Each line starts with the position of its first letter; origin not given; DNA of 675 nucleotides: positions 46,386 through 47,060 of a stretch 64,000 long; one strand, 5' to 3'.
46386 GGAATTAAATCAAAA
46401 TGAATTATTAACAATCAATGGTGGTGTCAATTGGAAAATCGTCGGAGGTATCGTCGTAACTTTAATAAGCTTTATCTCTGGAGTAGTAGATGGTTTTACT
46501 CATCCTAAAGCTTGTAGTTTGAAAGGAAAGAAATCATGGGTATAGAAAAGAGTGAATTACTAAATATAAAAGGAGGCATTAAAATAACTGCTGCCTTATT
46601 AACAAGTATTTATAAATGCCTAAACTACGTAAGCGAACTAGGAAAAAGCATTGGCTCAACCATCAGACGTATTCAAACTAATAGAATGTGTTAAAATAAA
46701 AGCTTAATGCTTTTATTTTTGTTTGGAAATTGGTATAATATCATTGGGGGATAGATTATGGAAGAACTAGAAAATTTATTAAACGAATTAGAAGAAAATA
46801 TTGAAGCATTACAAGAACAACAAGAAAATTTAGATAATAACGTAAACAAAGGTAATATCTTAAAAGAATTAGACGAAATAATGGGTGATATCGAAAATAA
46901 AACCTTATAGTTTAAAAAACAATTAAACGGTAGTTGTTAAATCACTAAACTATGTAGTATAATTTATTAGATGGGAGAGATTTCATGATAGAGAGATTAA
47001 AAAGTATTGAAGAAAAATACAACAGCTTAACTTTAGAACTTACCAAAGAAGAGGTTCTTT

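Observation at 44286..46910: Unannotated pair of double-glycine-leader peptides downstream of a C39-peptidase ABC exporter, itself downstream of the prepilin-type giant protein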

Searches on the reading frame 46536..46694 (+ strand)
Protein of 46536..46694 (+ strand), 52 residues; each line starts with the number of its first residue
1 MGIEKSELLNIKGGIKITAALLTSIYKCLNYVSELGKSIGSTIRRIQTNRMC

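Call 3: search_protein_families(library=pfam, proteins=[window:46536-46694:+], max_evalue=0.1)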
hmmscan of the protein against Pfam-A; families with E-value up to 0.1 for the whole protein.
window:46536-46694:+ (52 aa): 0 families

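Call 4: search_protein_families(library=ncbifam, proteins=[window:46536-46694:+], max_evalue=0.1)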
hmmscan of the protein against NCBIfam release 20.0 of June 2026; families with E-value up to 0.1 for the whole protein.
window:46536-46694:+ (52 aa): 0 families

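Call 9: find_homologous_proteins(query=window:46536-46691:+, max_evalue=10)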
Query seq(52 aa) (52 aa): 1 proteins with E <= 10 among 1 candidates.
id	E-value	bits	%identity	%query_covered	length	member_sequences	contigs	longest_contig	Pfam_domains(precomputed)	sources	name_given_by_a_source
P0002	4.5e-25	102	100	100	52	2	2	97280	-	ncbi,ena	-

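Call 27: find_related_loci(query=A1, collection=metagenome_contigs, flank=7000)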
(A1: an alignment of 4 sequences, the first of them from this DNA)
Query A1 (52 aa) in metagenome_contigs; peptide patterns used: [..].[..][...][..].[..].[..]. (x = any residue, [..] = any of these).
36 stretches matched a pattern; 1 encode a relative of the query (tblastn E <= 1e-3); 1 distinct loci.
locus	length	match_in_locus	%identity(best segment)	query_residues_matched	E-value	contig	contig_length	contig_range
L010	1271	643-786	40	3-52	6e-10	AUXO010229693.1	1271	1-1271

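Call 35: search_solved_structures(query=A4, max_evalue=10, show_alignments=3)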
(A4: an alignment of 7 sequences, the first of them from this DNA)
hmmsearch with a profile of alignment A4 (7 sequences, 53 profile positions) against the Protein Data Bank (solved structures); distinct sequences matched with E-value up to 10: 3.
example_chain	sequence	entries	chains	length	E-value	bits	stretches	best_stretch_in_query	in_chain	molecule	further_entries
7q21_B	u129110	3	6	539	0.97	12.5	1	9-53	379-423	Cytochrome bc1 complex cytochrome b subunit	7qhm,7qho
8j3g_A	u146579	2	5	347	1.1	12.4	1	25-47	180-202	6-O-methyltransferase 2 (Fragment)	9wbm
9wbi_A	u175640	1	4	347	1.1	12.4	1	25-47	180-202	6-O-methyltransferase 2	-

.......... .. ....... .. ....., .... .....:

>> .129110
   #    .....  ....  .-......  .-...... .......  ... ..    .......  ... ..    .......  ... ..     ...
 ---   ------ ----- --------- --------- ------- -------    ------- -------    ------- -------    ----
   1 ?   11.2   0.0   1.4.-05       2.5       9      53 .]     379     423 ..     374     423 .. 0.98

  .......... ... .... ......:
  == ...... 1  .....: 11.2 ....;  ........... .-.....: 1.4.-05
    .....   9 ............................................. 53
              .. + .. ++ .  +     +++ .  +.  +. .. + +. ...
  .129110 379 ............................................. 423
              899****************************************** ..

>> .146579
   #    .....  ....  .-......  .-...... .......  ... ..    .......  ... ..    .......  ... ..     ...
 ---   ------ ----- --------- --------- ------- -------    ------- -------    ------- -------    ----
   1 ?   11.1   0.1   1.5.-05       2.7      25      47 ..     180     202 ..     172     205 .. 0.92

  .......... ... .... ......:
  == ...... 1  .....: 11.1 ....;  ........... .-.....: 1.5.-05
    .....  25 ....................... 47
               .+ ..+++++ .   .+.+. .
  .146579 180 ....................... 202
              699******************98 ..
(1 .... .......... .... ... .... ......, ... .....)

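Call 38: search_protein_families(library=ncbifam, alignment_id=A4, max_evalue=10)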
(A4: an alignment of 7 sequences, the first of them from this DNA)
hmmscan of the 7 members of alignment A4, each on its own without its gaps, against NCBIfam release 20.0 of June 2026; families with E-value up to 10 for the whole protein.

A. member 1, seq(52 aa): 0 families

B. families by the number of members that match (of 7 scanned): 7 families
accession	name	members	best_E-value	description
TIGR03949.1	bact_IIb_cerein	4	0.0012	class IIb bacteriocin, lactobin A/cerein 7B family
TIGR01847.1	bacteriocin_sig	2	0.0044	bacteriocin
NF038034.1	lactGbeta_entB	2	0.0091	lactococcin G-beta/enterocin 1071B family bacteriocin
NF038035.1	lactGalph_entA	2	0.052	lactococcin G-alpha/enterocin 1071A family bacteriocin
NF033214.1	ComC_Streptocco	1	0.032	competence-stimulating peptide ComC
NF047798.1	leader_Chryseo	1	0.044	bacteriocin-like protein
NF008133.1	PRK10881.1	1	0.073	Ni/Fe-hydrogenase cytochrome b subunit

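Call 71: search_dna_similar(query=window:46536-46691:+, collection=plasmids, mode=protein, max_evalue=10, max_rows=15)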
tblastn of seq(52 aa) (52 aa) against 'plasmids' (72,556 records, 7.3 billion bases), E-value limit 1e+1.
No match.

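Call 72: predict_structure(protein=window:46536-46691:+)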
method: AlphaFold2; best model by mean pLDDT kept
length: 52 residues; sequences in the alignment: 1
mean_pLDDT: 90.4   pTM: 0.54
mean pLDDT of the five models: 90.4, 86.8, 84.5, 83.7, 72.0
residues with pLDDT >= 90: 34; 70-90: 16; 50-70: 2; < 50: 0
segments of 3 or more residues with pLDDT < 50: none
pLDDT, mean of each block of 10 residues (from residue 1): 84 94 97 95 87 70
secondary structure, 60 per line:
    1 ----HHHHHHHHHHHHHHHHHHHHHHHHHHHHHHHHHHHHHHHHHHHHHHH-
elements in order: H5-51

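Call 96: find_related_loci(query=A5, collection=viral_contigs, flank=6000)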
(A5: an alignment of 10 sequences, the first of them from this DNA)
Query A5 (52 aa) in viral_contigs; peptide patterns used: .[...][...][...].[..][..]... (x = any residue, [..] = any of these).
10 stretches matched a pattern, but none encodes a relative of the query by tblastn (E <= 1e-3).

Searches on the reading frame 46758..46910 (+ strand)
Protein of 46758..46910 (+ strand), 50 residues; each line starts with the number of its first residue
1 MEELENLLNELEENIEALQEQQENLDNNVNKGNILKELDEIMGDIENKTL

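Call 3: search_protein_families(library=pfam, proteins=[window:46758-46910:+], max_evalue=0.1)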
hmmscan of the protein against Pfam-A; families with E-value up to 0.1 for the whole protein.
window:46758-46910:+ (50 aa): 12 families
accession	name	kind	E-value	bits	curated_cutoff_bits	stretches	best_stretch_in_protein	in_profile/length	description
PF19962.4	EAD9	-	0.0046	17.1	25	1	2-47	9-54/62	Effector-associated domain 9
PF14257.11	DUF4349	-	0.0057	16.5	27.7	1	3-33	119-149/213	Domain of unknown function (DUF4349)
PF12290.13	DUF3802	-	0.021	15.7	26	1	6-47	36-77/111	Protein of unknown function (DUF3802)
PF10046.14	BLOC1_2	-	0.024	15.4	33.4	0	3-31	38-66/96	Biogenesis of lysosome-related organelles complex-1 subunit 2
PF04108.17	ATG17_like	-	0.03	14.2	43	1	1-42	111-153/355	Autophagy protein ATG17-like domain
PF14712.11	Snapin_Pallidin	-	0.035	15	29.6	1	2-33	9-40/89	Snapin/Pallidin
PF16326.10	ABC_tran_CTD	-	0.037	14.7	32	1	7-42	9-54/69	ABC transporter C-terminal domain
PF06103.16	DUF948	-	0.047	14.3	37.2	1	2-47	29-65/89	Bacterial protein of unknown function (DUF948)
PF13675.11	PilJ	-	0.05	14.1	26.6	1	2-46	45-89/114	Type IV pili methyl-accepting chemotaxis transducer N-term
PF12938.12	M_domain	-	0.052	13.8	25.6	1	6-34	142-170/243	M domain of GW182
PF05377.16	FlaC_arch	-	0.062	14.1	27.8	0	1-31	2-32/55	Flagella accessory protein C (FlaC)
PF25071.1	DUF7795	-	0.088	13.2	27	0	12-47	81-117/123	Domain of unknown function (DUF7795)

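Call 4: search_protein_families(library=ncbifam, proteins=[window:46758-46910:+], max_evalue=0.1)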
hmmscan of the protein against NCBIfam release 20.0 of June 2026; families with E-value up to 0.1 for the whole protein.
window:46758-46910:+ (50 aa): 3 families
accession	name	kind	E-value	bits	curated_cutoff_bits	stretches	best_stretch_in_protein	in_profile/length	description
NF047515.1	SpiroCoCo_C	equivalog_domain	0.0098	15.1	125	1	1-48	182-226/313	SpiroCoCo family coiled-coil protein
TIGR00293.1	TIGR00293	equivalog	0.023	14.8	53.9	1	2-41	2-42/129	prefoldin subunit alpha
NF009432.1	PRK12791.1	equivalog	0.049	13.7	153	1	6-45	79-118/126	flagellar biosynthesis repressor FlbT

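Call 12: list_cluster_members(proteins=[P0001, P0002, window:46758-46910:+, window:44286-46301:+, window:46985-48043:+, window:40862-44134:+, window:49117-49980:+, window:39607-40719:+])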
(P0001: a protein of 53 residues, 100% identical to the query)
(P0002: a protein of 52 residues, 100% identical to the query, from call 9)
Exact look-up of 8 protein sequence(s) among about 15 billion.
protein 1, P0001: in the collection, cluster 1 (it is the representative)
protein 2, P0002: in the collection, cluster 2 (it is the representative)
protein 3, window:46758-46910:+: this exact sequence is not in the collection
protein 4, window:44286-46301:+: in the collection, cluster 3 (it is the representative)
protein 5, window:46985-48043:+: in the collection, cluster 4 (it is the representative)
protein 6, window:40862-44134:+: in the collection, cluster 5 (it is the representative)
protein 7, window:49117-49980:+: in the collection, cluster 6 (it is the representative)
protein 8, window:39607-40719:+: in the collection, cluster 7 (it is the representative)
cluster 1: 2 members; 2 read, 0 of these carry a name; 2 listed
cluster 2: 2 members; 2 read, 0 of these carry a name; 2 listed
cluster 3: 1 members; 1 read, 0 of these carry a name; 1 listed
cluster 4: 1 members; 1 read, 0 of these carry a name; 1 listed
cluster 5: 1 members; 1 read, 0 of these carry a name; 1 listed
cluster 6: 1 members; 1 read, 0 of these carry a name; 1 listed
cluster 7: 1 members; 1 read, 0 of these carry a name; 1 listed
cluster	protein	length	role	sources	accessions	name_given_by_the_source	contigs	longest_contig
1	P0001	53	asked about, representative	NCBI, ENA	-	-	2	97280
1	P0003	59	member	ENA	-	-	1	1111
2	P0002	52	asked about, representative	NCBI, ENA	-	-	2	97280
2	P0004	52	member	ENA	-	-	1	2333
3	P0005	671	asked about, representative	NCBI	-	-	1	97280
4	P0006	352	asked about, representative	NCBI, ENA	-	-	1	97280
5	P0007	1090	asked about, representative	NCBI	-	-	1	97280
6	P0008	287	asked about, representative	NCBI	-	-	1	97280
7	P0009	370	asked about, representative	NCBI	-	-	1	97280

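Call 87: search_solved_structures(query=A7, max_evalue=1)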
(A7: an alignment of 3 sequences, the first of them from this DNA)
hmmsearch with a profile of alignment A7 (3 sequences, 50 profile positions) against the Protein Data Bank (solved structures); distinct sequences matched with E-value up to 1: 10.
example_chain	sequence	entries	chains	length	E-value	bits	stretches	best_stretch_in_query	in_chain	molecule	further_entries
1a92_A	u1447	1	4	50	0.023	18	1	3-29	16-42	DELTA ANTIGEN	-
1by0_A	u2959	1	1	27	0.077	16.4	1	3-28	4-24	PROTEIN (HEPATITIS DELTA ANTIGEN)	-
6fx5_A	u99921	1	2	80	0.31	14.4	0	17-33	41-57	Microphthalmia-associated transcription factor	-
4c7n_B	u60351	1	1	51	0.4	14.1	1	5-31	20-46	SYNTHETIC ALPHA-HELIX, IM10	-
7eod_A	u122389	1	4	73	0.4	14.1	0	10-28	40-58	Isoform M1 of Microphthalmia-associated transcription factor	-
7y62_A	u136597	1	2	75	0.47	13.8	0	13-38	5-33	Transcription factor EB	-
5j0j_A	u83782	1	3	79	0.57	13.6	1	5-48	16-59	designed protein 2L6HC3_6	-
9prc_A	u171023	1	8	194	0.62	13.5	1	3-29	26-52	Small delta antigen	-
4evd_A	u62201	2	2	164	0.77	13.2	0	8-34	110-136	Neutrophil-activating protein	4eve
1ji4_A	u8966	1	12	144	0.82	13.1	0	8-34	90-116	NEUTROPHIL-ACTIVATING PROTEIN A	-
